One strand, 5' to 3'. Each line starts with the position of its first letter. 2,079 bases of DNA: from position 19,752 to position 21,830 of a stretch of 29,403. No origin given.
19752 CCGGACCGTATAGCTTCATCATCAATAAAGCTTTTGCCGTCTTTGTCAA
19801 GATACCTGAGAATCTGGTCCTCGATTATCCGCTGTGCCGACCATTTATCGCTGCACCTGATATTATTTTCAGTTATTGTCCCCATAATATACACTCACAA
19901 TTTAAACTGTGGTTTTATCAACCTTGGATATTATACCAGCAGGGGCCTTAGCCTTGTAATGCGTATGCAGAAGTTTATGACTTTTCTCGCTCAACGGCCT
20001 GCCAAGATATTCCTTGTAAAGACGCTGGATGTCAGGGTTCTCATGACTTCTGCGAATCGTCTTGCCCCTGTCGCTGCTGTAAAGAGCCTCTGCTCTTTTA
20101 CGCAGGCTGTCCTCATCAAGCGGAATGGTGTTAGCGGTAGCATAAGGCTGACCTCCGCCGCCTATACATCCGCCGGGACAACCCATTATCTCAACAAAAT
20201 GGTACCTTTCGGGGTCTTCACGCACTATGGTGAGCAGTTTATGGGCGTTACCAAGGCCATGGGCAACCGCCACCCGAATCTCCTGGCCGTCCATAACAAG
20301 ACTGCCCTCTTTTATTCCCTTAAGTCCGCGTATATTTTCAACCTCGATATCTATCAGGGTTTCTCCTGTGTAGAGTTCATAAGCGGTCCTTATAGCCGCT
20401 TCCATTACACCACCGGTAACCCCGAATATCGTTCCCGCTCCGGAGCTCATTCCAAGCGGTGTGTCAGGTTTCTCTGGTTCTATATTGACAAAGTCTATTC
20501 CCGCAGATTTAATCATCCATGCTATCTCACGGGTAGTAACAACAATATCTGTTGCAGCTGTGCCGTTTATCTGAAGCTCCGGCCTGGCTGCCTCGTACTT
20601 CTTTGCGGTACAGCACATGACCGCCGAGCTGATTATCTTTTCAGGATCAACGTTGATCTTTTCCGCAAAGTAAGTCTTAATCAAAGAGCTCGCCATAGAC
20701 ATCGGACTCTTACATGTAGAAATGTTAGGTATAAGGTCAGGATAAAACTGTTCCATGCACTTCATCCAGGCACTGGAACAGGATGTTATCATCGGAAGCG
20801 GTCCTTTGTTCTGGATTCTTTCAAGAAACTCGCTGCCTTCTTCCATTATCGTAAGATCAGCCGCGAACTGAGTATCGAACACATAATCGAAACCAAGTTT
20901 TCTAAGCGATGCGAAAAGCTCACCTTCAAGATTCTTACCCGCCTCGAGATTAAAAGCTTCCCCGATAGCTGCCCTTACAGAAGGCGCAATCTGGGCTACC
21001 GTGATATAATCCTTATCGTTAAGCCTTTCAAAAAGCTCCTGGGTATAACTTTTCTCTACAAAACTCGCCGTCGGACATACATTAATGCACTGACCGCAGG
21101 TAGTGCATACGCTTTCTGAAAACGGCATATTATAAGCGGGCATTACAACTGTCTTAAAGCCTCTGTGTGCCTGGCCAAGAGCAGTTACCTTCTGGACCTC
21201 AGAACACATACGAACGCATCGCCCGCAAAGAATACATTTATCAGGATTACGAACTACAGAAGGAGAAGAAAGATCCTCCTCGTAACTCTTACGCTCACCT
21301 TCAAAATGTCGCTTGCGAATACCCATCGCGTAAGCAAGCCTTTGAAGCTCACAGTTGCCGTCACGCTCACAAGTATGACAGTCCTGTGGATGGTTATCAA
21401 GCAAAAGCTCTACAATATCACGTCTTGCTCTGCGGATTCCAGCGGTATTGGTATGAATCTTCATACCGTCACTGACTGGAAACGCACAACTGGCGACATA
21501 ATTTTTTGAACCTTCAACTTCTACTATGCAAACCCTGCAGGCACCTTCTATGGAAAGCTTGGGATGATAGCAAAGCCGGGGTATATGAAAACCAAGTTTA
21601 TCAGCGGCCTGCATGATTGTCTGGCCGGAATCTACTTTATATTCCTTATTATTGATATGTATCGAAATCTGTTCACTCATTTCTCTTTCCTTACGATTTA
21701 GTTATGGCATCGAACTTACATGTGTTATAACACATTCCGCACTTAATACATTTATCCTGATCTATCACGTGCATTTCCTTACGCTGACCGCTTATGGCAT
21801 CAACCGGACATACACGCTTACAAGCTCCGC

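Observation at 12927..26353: Self-contained 13-gene hydrogen module: redox repressor, kinase, tetrameric [FeFe]-hydrogenase, all maturases, ammonia-lyase and accessory regulators in one apparent operon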

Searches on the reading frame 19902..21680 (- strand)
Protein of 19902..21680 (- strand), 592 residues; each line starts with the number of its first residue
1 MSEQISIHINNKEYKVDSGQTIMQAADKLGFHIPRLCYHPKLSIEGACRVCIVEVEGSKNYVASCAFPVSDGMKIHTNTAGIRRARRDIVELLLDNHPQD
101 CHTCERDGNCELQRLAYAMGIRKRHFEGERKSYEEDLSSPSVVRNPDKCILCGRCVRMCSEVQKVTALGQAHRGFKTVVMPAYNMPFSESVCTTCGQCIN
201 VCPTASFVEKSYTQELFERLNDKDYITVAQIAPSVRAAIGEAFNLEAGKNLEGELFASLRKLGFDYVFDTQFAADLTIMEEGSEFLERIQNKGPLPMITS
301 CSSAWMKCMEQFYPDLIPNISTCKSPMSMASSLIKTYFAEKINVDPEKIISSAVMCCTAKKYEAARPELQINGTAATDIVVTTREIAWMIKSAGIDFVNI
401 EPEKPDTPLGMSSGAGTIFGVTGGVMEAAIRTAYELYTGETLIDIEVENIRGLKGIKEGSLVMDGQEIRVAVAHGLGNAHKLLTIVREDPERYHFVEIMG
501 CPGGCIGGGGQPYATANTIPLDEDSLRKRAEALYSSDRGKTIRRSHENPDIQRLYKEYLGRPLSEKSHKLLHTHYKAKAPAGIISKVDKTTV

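Call 3: search_protein_families(library=pfam, proteins=[window:19902-21680:-])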
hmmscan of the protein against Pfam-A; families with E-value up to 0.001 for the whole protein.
window:19902-21680:- (592 aa): 17 families
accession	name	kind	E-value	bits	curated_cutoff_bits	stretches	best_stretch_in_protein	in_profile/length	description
PF02906.19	Fe_hyd_lg_C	-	1.3e-88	297.2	22.1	1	227-509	3-245/245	Iron only hydrogenase large subunit, C-terminal domain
PF02256.22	Fe_hyd_SSU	-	4.6e-25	87.9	24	1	524-578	2-56/56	Iron hydrogenase small subunit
PF13510.11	Fer2_4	-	8.8e-23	80.6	22.8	1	3-79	2-81/82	2Fe-2S iron-sulfur cluster binding domain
PF10588.14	NADH-G_4Fe-4S_3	-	2e-17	62.8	27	1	86-124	1-39/40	NADH-ubiquinone oxidoreductase-G iron-sulfur binding region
PF13237.11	Fer4_10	-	5e-09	36.4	25.5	1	142-165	2-27/53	4Fe-4S dicluster domain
PF14697.11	Fer4_21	-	2.4e-07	31.2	35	1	146-206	5-55/59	4Fe-4S dicluster domain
PF12838.12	Fer4_7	-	2.7e-07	31.4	27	1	148-205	1-51/52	4Fe-4S dicluster domain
PF22117.2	Fer4_Nqo3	-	4.9e-07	30.3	27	1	140-205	2-64/67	NADH-quinone oxidoreductase subunit 3, ferredoxin-like domain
PF00111.32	Fer2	-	5.2e-07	30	21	1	8-57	2-49/77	2Fe-2S iron-sulfur cluster binding domain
PF00037.32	Fer4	-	6.1e-07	29.4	21.1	2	142-159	1-18/24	4Fe-4S binding domain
PF13484.11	Fer4_16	-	3.8e-06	28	30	1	192-213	2-21/66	4Fe-4S double cluster binding domain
PF13187.11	Fer4_9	-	3.5e-05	24.2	27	1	148-204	1-49/52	4Fe-4S dicluster domain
PF12837.12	Fer4_6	-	8.5e-05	22.8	25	0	142-160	2-20/24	4Fe-4S binding domain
PF13183.11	Fer4_8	-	0.00017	22.5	27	1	147-204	3-66/68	4Fe-4S dicluster domain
PF25160.1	LdpA_Fe-S-bd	-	0.00024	21.3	27.6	0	189-212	25-48/49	LdpA Fe-S cluster-binding domain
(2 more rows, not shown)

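Call 5: search_protein_families(library=ncbifam, proteins=[window:19902-21680:-])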
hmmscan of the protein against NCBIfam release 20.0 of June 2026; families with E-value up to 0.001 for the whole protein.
window:19902-21680:- (592 aa): 24 families
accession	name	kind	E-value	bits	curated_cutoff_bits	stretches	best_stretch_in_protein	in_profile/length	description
NF040763.1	FeFe_hydrog_A6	exception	9.1e-254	843.1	765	1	5-578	1-571/571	NADH-dependent [FeFe] hydrogenase, group A6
NF040762.1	Hydr_FeFe_Clost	exception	4.6e-173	576.9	900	1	6-576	2-572/572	ferredoxin hydrogenase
TIGR02512.1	FeFe_hydrog_A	subfamily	4.9e-149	496.3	405.95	1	141-513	1-374/375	[FeFe] hydrogenase, group A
TIGR01973.1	NuoG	equivalog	4.2e-59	200.9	470.05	1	7-215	1-206/606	NADH-quinone oxidoreductase subunit NuoG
NF005745.0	PRK07569.1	equivalog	1.1e-54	185.3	333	1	6-215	5-215/238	bidirectional hydrogenase complex protein HoxU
TIGR04105.1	FeFe_hydrog_B1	subfamily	4.5e-47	160.8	450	2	145-458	140-428/462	monomeric [FeFe] hydrogenase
NF005895.0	PRK07860.1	equivalog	3.8e-41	141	802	1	2-212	15-225/811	NADH-quinone oxidoreductase subunit G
NF006305.0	PRK08493.1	equivalog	2e-36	125.4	591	1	5-213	2-227/819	NADH-quinone oxidoreductase subunit G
NF009454.0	PRK12814.1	equivalog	9.7e-28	96.9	916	1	3-105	2-105/657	putative NADPH-dependent glutamate synthase small subunit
NF004540.0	PRK05888.2-1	equivalog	6.6e-07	29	215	1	145-210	42-106/139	NADH-quinone oxidoreductase subunit NuoI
TIGR01944.1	rnfB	subfamily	1.1e-06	28.3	68.7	1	101-227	70-180/190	RnfABCDGE type electron transport complex subunit B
NF004546.0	PRK05888.3-3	equivalog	3e-06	26.8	260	1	142-222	59-139/196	NADH-quinone oxidoreductase subunit NuoI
TIGR00403.1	ndhI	equivalog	3.2e-06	26.8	302.35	1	146-219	61-132/183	NAD(P)H-quinone oxidoreductase subunit I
NF003475.0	PRK05113.1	equivalog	6.1e-06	26.2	203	1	101-212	70-165/190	electron transport complex subunit RsxB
NF043069.1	T4HPD_activ_SAM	equivalog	1.7e-05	24.3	425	1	140-270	44-159/299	trans-4-hydroxy-L-proline dehydratase activase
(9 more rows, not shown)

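Call 36: search_solved_structures(query=window:19902-21680:-, show_alignments=3, max_evalue=1e-30)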
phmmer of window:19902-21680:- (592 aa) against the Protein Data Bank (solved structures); distinct sequences matched with E-value up to 1e-30: 88 (the best 60 are shown).
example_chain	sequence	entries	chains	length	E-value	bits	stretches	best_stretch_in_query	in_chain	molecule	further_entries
8a6t_A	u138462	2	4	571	2.6e-178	597.4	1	5-578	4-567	Electron bifurcating hydrogenase subunit HydA1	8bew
7q4v_A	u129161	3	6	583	2.7e-164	551.2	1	4-579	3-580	Iron hydrogenase HydA1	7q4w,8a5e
9rj9_A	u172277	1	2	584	1.9e-136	459.2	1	7-579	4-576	Iron hydrogenase 1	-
7qhf_A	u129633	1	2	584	5e-136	457.8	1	7-579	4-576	Iron hydrogenase 1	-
4xdc_A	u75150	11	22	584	6.9e-136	457.3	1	7-579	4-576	Iron hydrogenase 1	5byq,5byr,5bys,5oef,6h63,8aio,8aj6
4xdd_A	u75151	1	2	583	6.9e-136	457.3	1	7-579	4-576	Iron hydrogenase 1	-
8cjy_A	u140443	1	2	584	9.4e-136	456.9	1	7-579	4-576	Iron hydrogenase 1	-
6gm8_A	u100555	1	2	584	1.7e-135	456.1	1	7-579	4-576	Iron hydrogenase 1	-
6gm0_A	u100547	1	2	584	1.7e-135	456.1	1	7-579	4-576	Iron hydrogenase 1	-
6gm2_A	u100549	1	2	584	1.7e-135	456.1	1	7-579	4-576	Iron hydrogenase 1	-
6yf4_A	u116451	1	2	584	1.7e-135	456.1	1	7-579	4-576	Iron hydrogenase 1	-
9rjo_A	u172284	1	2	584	1.8e-135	456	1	7-579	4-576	Iron hydrogenase 1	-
6gm4_A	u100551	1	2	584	1.8e-135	456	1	7-579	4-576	Iron hydrogenase 1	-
1c4a_A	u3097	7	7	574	3e-135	455.2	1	7-576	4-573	PROTEIN (FE-ONLY HYDROGENASE) | PROTEIN (PERIPLASMIC HYDROGENASE 1) | Iron hydrogenase 1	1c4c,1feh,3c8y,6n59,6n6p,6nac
6gm1_A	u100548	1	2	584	4.5e-135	454.6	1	7-579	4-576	Iron hydrogenase 1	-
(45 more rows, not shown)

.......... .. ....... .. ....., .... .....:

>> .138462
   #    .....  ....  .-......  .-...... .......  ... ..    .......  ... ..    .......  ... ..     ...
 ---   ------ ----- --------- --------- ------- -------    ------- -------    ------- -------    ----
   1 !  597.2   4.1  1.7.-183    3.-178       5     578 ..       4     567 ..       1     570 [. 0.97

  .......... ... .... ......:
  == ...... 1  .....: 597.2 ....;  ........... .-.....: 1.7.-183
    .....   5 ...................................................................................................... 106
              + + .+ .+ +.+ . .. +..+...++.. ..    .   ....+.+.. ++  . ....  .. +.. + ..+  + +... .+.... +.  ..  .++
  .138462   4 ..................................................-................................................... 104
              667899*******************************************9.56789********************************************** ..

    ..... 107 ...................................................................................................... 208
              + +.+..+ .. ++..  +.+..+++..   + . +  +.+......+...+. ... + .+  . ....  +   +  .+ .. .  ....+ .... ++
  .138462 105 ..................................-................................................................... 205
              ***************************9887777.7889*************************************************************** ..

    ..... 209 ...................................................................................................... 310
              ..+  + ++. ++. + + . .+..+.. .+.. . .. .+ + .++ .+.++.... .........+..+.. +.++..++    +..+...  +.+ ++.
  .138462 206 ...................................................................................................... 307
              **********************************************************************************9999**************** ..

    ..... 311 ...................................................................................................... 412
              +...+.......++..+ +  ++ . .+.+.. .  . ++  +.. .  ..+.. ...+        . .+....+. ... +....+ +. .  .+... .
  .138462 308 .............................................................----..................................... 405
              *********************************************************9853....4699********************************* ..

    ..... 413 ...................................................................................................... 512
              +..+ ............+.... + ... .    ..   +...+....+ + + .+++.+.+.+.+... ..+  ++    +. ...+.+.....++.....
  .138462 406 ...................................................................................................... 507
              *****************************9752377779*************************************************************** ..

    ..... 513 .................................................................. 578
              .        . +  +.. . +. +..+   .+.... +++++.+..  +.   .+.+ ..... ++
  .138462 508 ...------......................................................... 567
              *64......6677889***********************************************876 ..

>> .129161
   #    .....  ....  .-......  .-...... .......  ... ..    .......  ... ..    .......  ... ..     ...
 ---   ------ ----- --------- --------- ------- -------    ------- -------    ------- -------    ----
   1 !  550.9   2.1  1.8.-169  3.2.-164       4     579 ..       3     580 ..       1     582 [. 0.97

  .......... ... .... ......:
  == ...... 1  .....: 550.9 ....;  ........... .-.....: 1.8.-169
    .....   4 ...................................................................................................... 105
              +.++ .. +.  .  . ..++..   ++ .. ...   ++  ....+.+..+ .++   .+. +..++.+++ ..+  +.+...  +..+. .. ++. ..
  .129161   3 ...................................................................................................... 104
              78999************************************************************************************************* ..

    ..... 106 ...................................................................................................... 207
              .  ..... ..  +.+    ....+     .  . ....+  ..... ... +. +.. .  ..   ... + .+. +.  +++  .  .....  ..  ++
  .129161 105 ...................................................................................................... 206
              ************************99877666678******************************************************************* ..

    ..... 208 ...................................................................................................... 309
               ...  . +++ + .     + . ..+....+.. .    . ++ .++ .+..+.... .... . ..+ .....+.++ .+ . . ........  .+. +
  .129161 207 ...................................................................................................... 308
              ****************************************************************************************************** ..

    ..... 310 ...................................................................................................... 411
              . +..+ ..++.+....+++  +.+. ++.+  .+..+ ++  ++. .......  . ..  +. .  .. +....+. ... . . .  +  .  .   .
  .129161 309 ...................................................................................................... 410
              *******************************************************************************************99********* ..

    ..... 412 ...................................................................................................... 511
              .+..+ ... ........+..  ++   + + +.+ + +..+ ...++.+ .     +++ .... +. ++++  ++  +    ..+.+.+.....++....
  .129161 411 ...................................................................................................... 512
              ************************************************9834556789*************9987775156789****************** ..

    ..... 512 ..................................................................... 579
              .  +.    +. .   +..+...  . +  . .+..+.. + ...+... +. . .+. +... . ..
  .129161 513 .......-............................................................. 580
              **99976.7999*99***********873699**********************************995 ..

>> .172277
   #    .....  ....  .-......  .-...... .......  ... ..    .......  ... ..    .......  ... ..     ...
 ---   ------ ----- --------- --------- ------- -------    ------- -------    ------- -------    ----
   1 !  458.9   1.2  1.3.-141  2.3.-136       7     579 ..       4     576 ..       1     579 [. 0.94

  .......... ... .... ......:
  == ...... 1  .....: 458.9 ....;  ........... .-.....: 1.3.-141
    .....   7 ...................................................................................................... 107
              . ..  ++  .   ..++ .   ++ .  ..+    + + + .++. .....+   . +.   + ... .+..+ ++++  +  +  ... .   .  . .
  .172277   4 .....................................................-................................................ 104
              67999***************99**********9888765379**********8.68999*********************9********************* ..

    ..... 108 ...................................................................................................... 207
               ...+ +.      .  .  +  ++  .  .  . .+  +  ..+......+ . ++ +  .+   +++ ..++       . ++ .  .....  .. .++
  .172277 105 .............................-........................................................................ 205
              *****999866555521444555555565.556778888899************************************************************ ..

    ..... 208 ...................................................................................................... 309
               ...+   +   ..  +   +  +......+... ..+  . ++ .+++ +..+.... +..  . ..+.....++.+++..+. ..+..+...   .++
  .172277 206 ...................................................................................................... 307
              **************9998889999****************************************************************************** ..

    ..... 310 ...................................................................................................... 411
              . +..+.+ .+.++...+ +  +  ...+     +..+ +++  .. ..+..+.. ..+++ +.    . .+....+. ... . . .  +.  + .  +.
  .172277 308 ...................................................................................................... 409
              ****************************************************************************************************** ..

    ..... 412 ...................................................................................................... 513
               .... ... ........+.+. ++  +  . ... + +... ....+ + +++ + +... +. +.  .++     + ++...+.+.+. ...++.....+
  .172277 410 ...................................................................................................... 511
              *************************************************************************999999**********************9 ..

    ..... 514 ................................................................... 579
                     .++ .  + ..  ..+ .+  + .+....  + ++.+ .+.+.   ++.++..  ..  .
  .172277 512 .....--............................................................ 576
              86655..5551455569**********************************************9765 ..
